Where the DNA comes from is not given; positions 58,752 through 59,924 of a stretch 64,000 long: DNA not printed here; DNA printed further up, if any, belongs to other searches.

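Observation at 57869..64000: Compact island carrying a putative RiPP-like system: NHLP-leader precursor peptides, SagB-type dehydrogenase, JmjC and two PKHD hydroxylases, sulfotransferase, GMC oxidoreductase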

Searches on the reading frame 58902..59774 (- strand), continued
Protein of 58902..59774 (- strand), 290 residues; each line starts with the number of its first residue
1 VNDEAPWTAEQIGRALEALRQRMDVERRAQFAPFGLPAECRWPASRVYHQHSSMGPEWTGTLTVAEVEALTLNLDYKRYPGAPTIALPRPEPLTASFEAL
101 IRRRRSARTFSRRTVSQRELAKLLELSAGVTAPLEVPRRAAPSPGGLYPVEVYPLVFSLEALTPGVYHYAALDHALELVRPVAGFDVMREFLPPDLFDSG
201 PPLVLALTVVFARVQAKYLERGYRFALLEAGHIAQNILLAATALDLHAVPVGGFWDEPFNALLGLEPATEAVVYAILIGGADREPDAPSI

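Call 34: list_cluster_members(proteins=[L001:8856-11108:-, P0001])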
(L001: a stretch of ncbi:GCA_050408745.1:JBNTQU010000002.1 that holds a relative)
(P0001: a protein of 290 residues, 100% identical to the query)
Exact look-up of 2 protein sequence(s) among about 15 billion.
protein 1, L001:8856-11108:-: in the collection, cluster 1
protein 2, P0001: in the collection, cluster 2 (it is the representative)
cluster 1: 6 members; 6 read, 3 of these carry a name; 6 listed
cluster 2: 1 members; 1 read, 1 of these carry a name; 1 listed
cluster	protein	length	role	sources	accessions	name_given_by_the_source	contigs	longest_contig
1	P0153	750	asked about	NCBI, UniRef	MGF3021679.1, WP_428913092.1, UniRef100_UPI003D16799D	TOMM precursor leader peptide-binding protein [Methylobacterium aquaticum] | TOMM precursor leader peptide-binding protein n=1 Tax=Methylobacterium aquaticum ...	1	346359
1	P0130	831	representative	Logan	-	-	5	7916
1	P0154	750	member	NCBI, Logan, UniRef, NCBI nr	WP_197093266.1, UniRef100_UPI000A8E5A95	TOMM precursor leader peptide-binding protein [Methylobacterium aquaticum] | TOMM precursor leader peptide-binding protein n=1 Tax=Methylobacterium aquaticum ...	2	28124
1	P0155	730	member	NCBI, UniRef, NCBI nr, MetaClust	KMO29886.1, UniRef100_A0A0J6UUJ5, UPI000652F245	hypothetical protein VP06_23350 [Methylobacterium aquaticum] | YcaO domain-containing protein n=1 Tax=Methylobacterium aquaticum TaxID=270351 ... | status=active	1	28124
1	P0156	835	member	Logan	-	-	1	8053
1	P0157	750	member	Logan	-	-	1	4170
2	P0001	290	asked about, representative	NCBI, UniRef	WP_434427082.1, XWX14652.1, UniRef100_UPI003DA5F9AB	SagB/ThcOx family dehydrogenase [Nannocystis pusilla] | SagB/ThcOx family dehydrogenase n=1 Tax=Nannocystis pusilla TaxID=889268 ...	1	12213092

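Call 40: search_protein_families(library=pfam, proteins=[L084:6080-7378:-, L084:10875-13133:-, L085:10859-11680:-, L085:11682-12233:-, L085:12236-12772:-, L084:7429-8469:-, L087:5686-6252:-], max_evalue=0.01)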
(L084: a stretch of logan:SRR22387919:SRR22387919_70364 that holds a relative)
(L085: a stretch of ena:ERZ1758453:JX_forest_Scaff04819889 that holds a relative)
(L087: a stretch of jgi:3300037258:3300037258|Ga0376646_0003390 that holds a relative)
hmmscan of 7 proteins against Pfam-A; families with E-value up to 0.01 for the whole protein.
L084:6080-7378:- (432 aa): 0 families

L084:10875-13133:- (752 aa): 1 family
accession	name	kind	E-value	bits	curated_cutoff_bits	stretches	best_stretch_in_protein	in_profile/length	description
PF02624.21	YcaO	-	8.3e-65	219.7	25.7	1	381-709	2-324/325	YcaO cyclodehydratase, ATP-ad Mg2+-binding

L085:10859-11680:- (273 aa): 0 families

L085:11682-12233:- (183 aa): 0 families

L085:12236-12772:- (178 aa): 1 family
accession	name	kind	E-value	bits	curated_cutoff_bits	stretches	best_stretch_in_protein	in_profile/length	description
PF09619.16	YscW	-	0.00095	19.9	22.6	1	103-144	46-87/107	Type III secretion system lipoprotein chaperone (YscW)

L084:7429-8469:- (346 aa): 2 families
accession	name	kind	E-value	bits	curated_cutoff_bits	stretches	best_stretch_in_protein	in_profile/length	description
PF08007.18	JmjC_2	-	5.3e-14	52.3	22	1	164-262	29-123/127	JmjC domain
PF13621.12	Cupin_8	-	6.3e-07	30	27.4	1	156-248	129-235/252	Cupin-like domain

L087:5686-6252:- (188 aa): 0 families

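Call 45: find_homologous_proteins(query=A4, max_evalue=0.00001)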
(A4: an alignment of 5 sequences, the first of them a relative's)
Query A4 (5 sequences) (432 aa, profile of the alignment): 57 proteins with E <= 0.00001 among 8000 candidates.
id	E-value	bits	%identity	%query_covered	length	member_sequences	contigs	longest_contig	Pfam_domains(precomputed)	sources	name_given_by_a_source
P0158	6.6e-226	768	100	100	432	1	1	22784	-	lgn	-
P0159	3.2e-218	743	54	92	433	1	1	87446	-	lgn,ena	-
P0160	9.5e-215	731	50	89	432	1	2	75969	-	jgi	jgi:hypothetical protein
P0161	4.9e-213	726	52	93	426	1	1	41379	-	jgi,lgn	jgi:hypothetical protein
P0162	1.6e-205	701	51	99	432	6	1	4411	-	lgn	-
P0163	6.2e-195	666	68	99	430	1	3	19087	-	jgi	jgi:hypothetical protein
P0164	2.3e-194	664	51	96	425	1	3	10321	-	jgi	jgi:hypothetical protein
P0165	3.2e-192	657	62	100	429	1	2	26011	-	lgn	-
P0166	1.6e-190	652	52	89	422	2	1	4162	-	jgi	-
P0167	5.7e-190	650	62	99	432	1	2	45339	-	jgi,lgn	jgi:hypothetical protein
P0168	1.5e-189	648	56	98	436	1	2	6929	-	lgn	-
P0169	1.9e-189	648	51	96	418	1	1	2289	-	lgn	-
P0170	6.0e-189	646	57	93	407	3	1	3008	-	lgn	-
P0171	2.3e-188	645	52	92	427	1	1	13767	-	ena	-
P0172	2.6e-188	644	64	99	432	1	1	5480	-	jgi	jgi:hypothetical protein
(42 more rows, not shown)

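Call 52: search_protein_families(library=ncbifam, proteins=[L084:6080-7378:-, L084:7429-8469:-, L084:8699-9967:+, L084:10875-13133:-, L084:17058-17915:+, L084:18000-19154:+, L084:16432-16815:+, L085:7874-8131:-, L085:7262-7861:+, L085:5458-6579:-], max_evalue=0.001)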
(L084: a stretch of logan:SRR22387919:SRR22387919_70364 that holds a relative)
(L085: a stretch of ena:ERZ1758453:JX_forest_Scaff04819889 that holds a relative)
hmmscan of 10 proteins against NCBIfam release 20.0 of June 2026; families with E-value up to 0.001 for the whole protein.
L084:6080-7378:- (432 aa): 0 families

L084:7429-8469:- (346 aa): 0 families

L084:8699-9967:+ (422 aa): 0 families

L084:10875-13133:- (752 aa): 4 families
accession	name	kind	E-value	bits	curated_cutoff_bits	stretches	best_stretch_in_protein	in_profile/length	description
TIGR03604.1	TOMM_cyclo_SagD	subfamily_domain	4e-80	269.5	219.25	1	381-752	1-377/377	thiazole/oxazole-forming peptide maturase, SagD family component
TIGR03266.1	methan_mark_1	equivalog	4.4e-21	75.3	365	1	354-598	31-265/376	YcaO-related McrA-glycine thioamidation protein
TIGR00702.1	TIGR00702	domain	1.1e-13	51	75.65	1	350-719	23-373/377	YcaO-type kinase domain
TIGR03882.1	cyclo_dehyd_2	equivalog_domain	1.4e-12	48.1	36.9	1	185-301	2-122/164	TOMM precursor leader peptide-binding protein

L084:17058-17915:+ (285 aa): 1 family
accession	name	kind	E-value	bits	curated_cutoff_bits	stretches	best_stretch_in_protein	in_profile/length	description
NF052437.1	MPhHdxlPhnYGIM8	equivalog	9.6e-12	44.9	500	1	10-223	12-222/260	methylphosphonate hydroxylase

L084:18000-19154:+ (384 aa): 0 families

L084:16432-16815:+ (127 aa): 2 families
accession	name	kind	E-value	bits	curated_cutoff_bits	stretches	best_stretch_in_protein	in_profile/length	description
NF038399.1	NH_RiPP_Os17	domain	1.6e-10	40.9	40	1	8-49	1-44/63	Os1348 family NHLP clan protein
TIGR03793.1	leader_NHLP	domain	0.00034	20.4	50.9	1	6-42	2-38/77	NHLP leader peptide family RiPP precursor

L085:7874-8131:- (85 aa): 1 family
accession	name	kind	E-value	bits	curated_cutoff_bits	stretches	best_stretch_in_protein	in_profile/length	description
NF038399.1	NH_RiPP_Os17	domain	2.1e-10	40.5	40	1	14-62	6-56/63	Os1348 family NHLP clan protein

L085:7262-7861:+ (199 aa): 4 families
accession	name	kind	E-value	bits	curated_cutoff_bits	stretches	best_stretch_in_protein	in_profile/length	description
NF003974.0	PRK05467.1-3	equivalog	5.5e-38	130.7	143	1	21-198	47-221/221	Fe2+-dependent dioxygenase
NF003975.0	PRK05467.1-4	equivalog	2.4e-37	128.5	180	1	21-198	46-225/226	Fe2+-dependent dioxygenase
NF003973.0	PRK05467.1-2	equivalog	6e-33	114.3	336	1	23-198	48-226/227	Fe2+-dependent dioxygenase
NF003972.0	PRK05467.1-1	equivalog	3.1e-28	98.7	399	1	33-198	58-224/225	PKHD-type hydroxylase YbiX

L085:5458-6579:- (373 aa): 0 families

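Call 60: predict_structure(alignment_id=A5)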
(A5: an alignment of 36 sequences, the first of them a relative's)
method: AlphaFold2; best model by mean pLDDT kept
length: 432 residues; sequences in the alignment: 36
mean_pLDDT: 91.3   pTM: 0.89
mean pLDDT of the five models: 91.3, 91.2, 90.8, 90.3, 89.8
residues with pLDDT >= 90: 334; 70-90: 70; 50-70: 25; < 50: 3
segments of 3 or more residues with pLDDT < 50: none
pLDDT, mean of each block of 10 residues (from residue 1): 74 96 97 88 94 97 95 91 94 77 97 95 93 94 96 96 96 97 98 97 96 98 94 91 94 96 98 94 88 95 93 92 96 89 60 91 98 96 94 91 74 74 80 52
secondary structure, 60 per line:
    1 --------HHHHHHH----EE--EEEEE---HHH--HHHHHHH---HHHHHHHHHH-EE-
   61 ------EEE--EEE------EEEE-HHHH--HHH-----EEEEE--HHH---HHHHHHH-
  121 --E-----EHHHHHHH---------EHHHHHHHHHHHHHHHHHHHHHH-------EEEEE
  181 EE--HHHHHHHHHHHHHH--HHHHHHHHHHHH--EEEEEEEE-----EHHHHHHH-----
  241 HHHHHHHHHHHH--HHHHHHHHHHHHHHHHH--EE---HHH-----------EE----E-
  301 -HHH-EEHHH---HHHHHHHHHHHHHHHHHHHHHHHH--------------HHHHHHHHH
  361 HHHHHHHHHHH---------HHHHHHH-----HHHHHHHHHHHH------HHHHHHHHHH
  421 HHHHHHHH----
elements in order: H9-15 E24-28 H37-43 H47-56 E67-69 E72-74 E81-84 H86-89 E100-104 H113-119 H130-136 H147-168 E176-182 H185-198 H201-212 E215-222 H229-235 H241-252 H255-271 H314-337 H352-371 H381-387 H393-404 H411-428

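Call 63: fold_search(model_id=the predicted structure, library=pdb)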
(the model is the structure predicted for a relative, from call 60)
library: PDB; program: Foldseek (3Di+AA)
matches with E <= 10: 621; with E <= 0.001: 1
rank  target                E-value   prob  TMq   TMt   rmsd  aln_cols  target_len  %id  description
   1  6iii                  4.2e-04  1.00  0.39  0.37   8.7       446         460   13  Crystal structure of an uncharacterized protein (released 2019-10-09)
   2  6ac9_A                3.6e-03  0.94  0.28  0.35  11.8       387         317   10  Crystal structure of human Vaccinia-related kinase 1 (VRK1) in complex with AMP-PNP (released 2018-12-26)
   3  4c59_A                1.2e-02  0.94  0.28  0.41  11.0       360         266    8  Structure of GAK kinase in complex with nanobody (NbGAK_4) (released 2013-10-09)
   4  7szc_C                1.3e-02  0.97  0.27  0.46  10.1       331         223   10  Crystal Structure Analysis of human PRPK complex with a compound (released 2022-12-14)
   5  6ac9_C                1.3e-02  0.77  0.26  0.33  12.2       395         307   11  Crystal structure of human Vaccinia-related kinase 1 (VRK1) in complex with AMP-PNP (released 2018-12-26)
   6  6vxu_C                1.3e-02  0.72  0.25  0.32  12.4       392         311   11  Structure of Human Vaccinia-related Kinase 1 (VRK1) bound to ACH471 (released 2021-03-03)
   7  3op5_A                1.3e-02  0.66  0.25  0.31  12.2       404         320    9  Human vaccinia-related kinase 1 (released 2010-09-22)
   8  6zxg_z                1.4e-02  0.90  0.27  0.32  19.3       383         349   11  Cryo-EM structure of a late human pre-40S ribosomal subunit - State H1 (released 2020-12-02)
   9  6vxu_A                1.4e-02  0.80  0.26  0.33  11.5       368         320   11  Structure of Human Vaccinia-related Kinase 1 (VRK1) bound to ACH471 (released 2021-03-03)
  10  4c58_A                1.4e-02  0.89  0.26  0.38  10.1       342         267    8  Structure of GAK kinase in complex with nanobody (NbGAK_4) (released 2013-10-09)
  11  6dd4_C                1.5e-02  0.60  0.22  0.28  12.2       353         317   10  Crystal Structure of the Human vaccinia-related kinase bound to a N,N-dipropyl-dihydropteridine inhibitor (released 2018-05-23)
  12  9emy_G                1.6e-02  0.89  0.22  0.25  10.8       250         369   10  P. falciparum FIKK13 in complex with ATPgammaS (released 2025-03-26)
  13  4c57_A                1.6e-02  0.66  0.23  0.29  17.6       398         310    8  Structure of GAK kinase in complex with a nanobody (released 2013-10-09)
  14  6bu6_D                1.8e-02  0.72  0.24  0.30  11.6       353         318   11  Crystal Structure of the Human vaccinia-related kinase bound to a bis-difluorophenol-aminopyridine inhibitor (released 2017-12-20)
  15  2w1z_B                1.8e-02  0.51  0.25  0.29  16.9       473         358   10  ROP2 from Toxoplasma gondii: A virulence factor with a protein- kinase fold and no enzymatic activity. (released 2008-12-09)
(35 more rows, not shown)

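Call 67: search_solved_structures(query=window:58902-59774:-, max_evalue=0.001)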
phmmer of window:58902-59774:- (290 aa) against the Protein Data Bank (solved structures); distinct sequences matched with E-value up to 0.001: 13.
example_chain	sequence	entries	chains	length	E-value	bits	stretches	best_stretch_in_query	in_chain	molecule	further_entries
3eo7_A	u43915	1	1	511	3e-35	125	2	119-275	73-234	Putative Nitroreductase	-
8pz5_A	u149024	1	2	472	1.1e-15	60.8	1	98-282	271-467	SagB-type dehydrogenase domain protein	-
5lq4_B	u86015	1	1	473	1.1e-15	60.8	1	98-282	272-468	CyaGox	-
5lq4_A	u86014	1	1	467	2.1e-15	59.9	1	98-281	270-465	CyaGox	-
6gos_C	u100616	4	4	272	5.6e-13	52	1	112-275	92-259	Microcin B17-processing protein McbC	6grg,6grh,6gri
7ly5_B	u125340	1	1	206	2.7e-09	39.9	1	97-276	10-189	BmdC, oxidase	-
7ly7_B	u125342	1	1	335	9.9e-09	38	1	97-276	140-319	BmdC, Oxidase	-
7ly4_A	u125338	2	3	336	1e-08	38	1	97-276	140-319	BmdC, Oxidase | BmdC, NRPS oxidase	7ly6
3hj9_A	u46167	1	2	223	1.4e-07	34.3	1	84-252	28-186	Oxidoreductase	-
3hoi_A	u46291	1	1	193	1.9e-05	27.2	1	83-252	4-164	FMN-dependent nitroreductase BF3017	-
8cqs_A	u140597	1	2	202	5.7e-05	25.7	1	80-253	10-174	Nitroreductase-like protein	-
4dn2_A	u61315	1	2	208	0.0002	23.9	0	220-273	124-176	Nitroreductase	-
4g8s_A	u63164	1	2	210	0.00028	23.4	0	221-272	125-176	Nitroreductase family protein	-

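Call 68: search_solved_structures(query=L084:8699-9967:+, max_evalue=0.001)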
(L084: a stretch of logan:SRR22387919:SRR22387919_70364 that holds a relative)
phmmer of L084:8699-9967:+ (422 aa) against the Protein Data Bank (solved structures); distinct sequences matched with E-value up to 0.001: 14.
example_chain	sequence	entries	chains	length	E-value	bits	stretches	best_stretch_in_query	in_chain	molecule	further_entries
2xdv_A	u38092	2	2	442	1e-16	63.8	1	154-233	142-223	MYC-INDUCED NUCLEAR ANTIGEN | BIFUNCTIONAL LYSINE-SPECIFIC DEMETHYLASE AND HISTIDYL-HYDROXYLASE MINA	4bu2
4bxf_A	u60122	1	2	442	1.6e-16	63.2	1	154-233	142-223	BIFUNCTIONAL LYSINE-SPECIFIC DEMETHYLASE AND HISTIDYL-HYDROXYLASE MINA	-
4y4r_A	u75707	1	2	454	5.5e-15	58.1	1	34-256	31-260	Bifunctional lysine-specific demethylase and histidyl-hydroxylase NO66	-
4y33_A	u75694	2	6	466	5.5e-15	58.1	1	34-256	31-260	Bifunctional lysine-specific demethylase and histidyl-hydroxylase NO66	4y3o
4ccm_A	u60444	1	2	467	5.6e-15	58.1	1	34-256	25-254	BIFUNCTIONAL LYSINE-SPECIFIC DEMETHYLASE AND HISTIDYL-HYDROXYLASE NO66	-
4ccn_A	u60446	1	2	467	6.8e-15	57.8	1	34-256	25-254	BIFUNCTIONAL LYSINE-SPECIFIC DEMETHYLASE AND HISTIDYL-HYDROXYLASE NO66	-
4e4h_A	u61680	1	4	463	8.3e-15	57.6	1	34-256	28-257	Lysine-specific demethylase NO66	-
4ccj_A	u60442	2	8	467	8.5e-15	57.5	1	34-256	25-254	BIFUNCTIONAL LYSINE-SPECIFIC DEMETHYLASE AND HISTIDYL-HYDROXYLASE NO66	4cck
4diq_A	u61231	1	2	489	9.6e-15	57.3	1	34-256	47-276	Lysine-specific demethylase NO66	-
4cco_A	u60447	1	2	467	1.2e-14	57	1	34-256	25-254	BIFUNCTIONAL LYSINE-SPECIFIC DEMETHYLASE AND HISTIDYL-HYDROXYLASE NO66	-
4ccl_A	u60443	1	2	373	2.2e-09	39.7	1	127-240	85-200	50S RIBOSOMAL PROTEIN L16 ARGININE HYDROXYLASE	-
4lit_A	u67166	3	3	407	2.6e-09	39.4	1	127-240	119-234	50S ribosomal protein L16 arginine hydroxylase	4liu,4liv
4nub_A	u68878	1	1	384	2e-08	36.6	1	127-240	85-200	50S ribosomal protein L16 arginine hydroxylase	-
4csw_A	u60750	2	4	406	5.5e-05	25.2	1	36-239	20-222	CUPIN 4 FAMILY PROTEIN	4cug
